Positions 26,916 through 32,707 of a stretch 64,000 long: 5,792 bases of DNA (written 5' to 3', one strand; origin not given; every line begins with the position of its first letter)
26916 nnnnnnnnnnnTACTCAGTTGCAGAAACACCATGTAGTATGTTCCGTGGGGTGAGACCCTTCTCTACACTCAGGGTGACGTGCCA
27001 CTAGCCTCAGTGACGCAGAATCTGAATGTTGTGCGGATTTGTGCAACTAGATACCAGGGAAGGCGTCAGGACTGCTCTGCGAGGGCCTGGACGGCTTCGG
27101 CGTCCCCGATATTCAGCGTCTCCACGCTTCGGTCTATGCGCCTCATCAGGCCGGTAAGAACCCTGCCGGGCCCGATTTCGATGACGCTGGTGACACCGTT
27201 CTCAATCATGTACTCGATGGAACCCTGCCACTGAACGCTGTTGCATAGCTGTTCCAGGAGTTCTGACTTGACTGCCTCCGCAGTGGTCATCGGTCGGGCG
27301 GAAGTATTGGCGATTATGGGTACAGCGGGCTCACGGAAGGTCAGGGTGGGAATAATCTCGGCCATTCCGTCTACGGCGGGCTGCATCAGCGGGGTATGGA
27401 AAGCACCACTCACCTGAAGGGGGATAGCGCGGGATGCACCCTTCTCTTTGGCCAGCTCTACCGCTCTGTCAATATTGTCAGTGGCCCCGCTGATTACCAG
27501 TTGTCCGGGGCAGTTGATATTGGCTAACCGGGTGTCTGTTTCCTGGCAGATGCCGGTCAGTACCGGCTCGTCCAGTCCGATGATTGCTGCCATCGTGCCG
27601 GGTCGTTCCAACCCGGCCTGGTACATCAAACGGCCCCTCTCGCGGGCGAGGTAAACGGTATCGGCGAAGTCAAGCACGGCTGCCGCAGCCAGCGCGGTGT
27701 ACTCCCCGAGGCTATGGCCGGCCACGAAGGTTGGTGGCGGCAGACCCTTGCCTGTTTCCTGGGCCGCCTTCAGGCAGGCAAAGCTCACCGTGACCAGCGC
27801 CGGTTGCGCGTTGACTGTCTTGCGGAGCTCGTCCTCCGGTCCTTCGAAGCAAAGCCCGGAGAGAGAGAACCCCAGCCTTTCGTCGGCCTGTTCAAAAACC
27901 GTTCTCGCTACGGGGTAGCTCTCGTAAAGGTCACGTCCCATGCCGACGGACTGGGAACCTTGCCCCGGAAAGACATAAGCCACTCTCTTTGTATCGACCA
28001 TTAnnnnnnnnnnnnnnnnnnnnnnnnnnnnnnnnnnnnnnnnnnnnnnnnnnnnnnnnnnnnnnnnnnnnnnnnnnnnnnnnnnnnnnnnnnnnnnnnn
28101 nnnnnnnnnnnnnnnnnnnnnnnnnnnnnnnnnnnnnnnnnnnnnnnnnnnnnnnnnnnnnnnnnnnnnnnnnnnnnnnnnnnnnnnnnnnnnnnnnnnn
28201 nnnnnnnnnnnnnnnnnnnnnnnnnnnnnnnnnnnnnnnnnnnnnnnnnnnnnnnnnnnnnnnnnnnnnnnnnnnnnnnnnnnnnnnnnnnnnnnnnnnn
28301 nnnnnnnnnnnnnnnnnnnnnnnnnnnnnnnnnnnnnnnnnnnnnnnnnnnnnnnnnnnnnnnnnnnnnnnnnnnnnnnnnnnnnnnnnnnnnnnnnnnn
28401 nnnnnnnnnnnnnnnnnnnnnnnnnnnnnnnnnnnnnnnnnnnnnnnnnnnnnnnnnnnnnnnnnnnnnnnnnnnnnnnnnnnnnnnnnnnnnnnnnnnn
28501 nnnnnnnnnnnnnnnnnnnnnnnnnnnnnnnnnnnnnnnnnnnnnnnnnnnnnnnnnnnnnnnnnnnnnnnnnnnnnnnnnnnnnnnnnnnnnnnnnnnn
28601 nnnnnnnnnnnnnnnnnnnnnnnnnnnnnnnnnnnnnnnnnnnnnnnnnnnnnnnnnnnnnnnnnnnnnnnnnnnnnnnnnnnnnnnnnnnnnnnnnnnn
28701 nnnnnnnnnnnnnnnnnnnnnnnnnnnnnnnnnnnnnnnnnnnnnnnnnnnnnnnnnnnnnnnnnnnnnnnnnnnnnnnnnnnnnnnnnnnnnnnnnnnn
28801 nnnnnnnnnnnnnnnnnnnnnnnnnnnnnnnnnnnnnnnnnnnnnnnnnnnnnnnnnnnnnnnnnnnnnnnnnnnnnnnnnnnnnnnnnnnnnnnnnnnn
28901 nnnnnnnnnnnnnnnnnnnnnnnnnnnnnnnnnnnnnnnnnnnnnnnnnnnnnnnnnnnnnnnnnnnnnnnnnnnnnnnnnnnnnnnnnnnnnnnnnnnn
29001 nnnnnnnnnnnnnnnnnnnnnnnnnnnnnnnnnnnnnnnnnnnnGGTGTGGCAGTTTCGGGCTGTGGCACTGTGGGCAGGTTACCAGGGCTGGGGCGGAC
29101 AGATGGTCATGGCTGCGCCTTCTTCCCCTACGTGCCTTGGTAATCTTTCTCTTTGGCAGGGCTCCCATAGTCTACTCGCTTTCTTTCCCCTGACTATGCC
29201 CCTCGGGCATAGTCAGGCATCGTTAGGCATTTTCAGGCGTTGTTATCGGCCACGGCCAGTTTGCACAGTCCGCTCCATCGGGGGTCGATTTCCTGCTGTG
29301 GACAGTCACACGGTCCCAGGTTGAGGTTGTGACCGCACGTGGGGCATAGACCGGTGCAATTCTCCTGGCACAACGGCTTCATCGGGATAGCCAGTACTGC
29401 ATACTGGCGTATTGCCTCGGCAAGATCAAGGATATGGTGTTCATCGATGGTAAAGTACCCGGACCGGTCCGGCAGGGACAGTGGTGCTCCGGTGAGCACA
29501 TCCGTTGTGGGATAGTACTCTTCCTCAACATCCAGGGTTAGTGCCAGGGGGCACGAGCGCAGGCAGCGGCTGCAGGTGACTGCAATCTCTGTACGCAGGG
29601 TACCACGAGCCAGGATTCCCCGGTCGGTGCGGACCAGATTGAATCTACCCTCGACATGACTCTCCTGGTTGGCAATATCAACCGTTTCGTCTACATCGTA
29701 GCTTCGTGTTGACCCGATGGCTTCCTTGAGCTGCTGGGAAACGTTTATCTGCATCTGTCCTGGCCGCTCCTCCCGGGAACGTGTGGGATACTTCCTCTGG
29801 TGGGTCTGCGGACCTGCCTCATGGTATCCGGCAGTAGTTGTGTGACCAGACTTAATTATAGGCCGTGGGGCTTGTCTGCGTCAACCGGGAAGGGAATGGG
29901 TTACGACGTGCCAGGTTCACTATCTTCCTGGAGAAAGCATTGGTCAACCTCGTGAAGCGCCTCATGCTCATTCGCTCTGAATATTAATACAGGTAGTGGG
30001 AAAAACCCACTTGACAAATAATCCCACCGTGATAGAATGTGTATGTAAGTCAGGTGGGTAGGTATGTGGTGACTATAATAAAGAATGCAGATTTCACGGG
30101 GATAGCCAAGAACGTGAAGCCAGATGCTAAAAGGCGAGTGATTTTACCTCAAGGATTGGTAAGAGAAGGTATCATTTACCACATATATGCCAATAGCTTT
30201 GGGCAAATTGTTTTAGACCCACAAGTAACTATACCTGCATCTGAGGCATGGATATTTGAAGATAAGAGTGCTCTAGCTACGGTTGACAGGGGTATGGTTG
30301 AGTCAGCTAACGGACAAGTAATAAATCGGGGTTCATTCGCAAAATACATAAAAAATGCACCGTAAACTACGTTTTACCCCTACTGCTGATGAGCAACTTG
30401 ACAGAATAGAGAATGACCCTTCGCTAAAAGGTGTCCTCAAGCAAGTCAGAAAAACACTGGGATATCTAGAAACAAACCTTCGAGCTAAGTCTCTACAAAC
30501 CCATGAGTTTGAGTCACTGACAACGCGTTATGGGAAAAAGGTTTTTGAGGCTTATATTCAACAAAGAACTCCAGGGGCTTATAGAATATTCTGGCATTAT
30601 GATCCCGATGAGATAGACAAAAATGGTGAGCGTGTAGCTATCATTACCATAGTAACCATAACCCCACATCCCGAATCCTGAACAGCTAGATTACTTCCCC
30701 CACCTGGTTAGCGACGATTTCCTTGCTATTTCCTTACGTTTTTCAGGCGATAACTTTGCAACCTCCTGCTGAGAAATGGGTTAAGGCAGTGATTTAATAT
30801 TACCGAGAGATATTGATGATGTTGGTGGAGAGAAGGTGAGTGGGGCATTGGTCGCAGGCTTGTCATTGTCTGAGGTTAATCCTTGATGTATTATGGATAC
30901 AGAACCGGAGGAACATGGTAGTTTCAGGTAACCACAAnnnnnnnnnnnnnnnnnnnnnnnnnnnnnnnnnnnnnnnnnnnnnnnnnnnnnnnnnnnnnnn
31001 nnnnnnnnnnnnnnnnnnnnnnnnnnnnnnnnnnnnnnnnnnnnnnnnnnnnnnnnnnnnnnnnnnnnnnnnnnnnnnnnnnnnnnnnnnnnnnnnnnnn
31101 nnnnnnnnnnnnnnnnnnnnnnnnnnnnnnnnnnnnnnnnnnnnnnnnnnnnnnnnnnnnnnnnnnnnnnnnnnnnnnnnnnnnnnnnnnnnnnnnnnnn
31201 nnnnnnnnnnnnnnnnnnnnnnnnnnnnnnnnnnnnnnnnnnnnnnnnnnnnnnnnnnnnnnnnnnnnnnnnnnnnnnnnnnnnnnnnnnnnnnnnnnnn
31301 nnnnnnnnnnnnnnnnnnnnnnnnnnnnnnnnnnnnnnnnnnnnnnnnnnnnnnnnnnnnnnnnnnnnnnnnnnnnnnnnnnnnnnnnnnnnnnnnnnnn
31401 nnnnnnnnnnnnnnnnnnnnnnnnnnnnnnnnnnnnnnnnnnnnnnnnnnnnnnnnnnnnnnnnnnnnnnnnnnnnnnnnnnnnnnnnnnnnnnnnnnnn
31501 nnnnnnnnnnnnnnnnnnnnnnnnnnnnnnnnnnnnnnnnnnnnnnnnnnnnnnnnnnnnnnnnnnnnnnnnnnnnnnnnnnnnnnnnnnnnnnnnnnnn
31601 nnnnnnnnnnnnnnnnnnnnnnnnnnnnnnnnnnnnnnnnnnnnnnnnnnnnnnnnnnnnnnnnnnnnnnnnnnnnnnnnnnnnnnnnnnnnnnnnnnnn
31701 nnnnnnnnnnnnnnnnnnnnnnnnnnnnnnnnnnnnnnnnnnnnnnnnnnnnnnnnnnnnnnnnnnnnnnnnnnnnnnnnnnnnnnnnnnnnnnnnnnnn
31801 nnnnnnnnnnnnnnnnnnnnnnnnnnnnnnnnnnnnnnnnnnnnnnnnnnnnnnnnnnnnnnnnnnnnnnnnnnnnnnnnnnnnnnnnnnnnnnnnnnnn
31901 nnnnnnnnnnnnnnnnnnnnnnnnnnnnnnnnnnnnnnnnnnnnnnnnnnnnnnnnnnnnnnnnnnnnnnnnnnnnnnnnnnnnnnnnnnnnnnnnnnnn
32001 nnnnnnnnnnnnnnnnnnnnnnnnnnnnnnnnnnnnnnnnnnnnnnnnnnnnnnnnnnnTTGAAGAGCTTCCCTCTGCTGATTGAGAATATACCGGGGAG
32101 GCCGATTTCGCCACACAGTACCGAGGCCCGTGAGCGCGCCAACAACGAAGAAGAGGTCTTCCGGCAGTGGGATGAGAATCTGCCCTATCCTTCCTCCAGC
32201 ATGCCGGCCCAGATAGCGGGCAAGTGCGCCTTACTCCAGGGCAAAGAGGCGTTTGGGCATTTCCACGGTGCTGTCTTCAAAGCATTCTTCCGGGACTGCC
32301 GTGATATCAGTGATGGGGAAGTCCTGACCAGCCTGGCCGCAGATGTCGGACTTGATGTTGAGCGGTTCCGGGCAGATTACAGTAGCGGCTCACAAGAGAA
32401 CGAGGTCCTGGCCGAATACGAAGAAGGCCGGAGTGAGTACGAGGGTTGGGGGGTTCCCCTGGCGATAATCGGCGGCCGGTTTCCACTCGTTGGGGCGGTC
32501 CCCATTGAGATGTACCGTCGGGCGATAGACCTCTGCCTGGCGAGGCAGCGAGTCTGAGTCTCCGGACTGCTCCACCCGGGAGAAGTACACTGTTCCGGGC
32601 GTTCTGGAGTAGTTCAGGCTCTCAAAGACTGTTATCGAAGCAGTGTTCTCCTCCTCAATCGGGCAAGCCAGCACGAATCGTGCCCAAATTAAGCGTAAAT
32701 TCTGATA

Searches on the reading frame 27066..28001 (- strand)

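Call 30: search_protein_families(library=pfam, proteins=[window:27066-28001:-], max_evalue=0.00001)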
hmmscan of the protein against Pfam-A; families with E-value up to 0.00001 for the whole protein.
window:27066-28001:- (311 aa): 1 family
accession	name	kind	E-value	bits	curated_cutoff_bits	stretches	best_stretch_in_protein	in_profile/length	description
PF00698.26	Acyl_transf_1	-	3e-43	148.9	32.7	1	9-291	2-280/319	Acyl transferase domain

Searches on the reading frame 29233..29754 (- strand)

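Call 30: search_protein_families(library=pfam, proteins=[window:29233-29754:-], max_evalue=0.00001)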
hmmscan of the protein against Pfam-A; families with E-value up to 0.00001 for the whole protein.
window:29233-29754:- (173 aa): 1 family
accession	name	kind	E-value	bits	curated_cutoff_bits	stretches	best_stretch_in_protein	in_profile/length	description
PF02620.22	YceD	-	1.4e-28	99.7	33.2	1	50-166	2-118/119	Large ribosomal RNA subunit accumulation protein YceD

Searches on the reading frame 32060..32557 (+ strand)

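Call 30: search_protein_families(library=pfam, proteins=[window:32060-32557:+], max_evalue=0.00001)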
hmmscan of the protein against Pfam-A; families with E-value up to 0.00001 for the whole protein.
window:32060-32557:+ (165 aa): 2 families
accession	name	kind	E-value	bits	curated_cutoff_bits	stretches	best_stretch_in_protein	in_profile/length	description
PF01323.26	DSBA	-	8e-10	39.2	25.6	1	65-156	101-190/191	DSBA-like thioredoxin domain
PF13743.12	Thioredoxin_5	-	3.4e-09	37.2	27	1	45-111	72-138/186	Thioredoxin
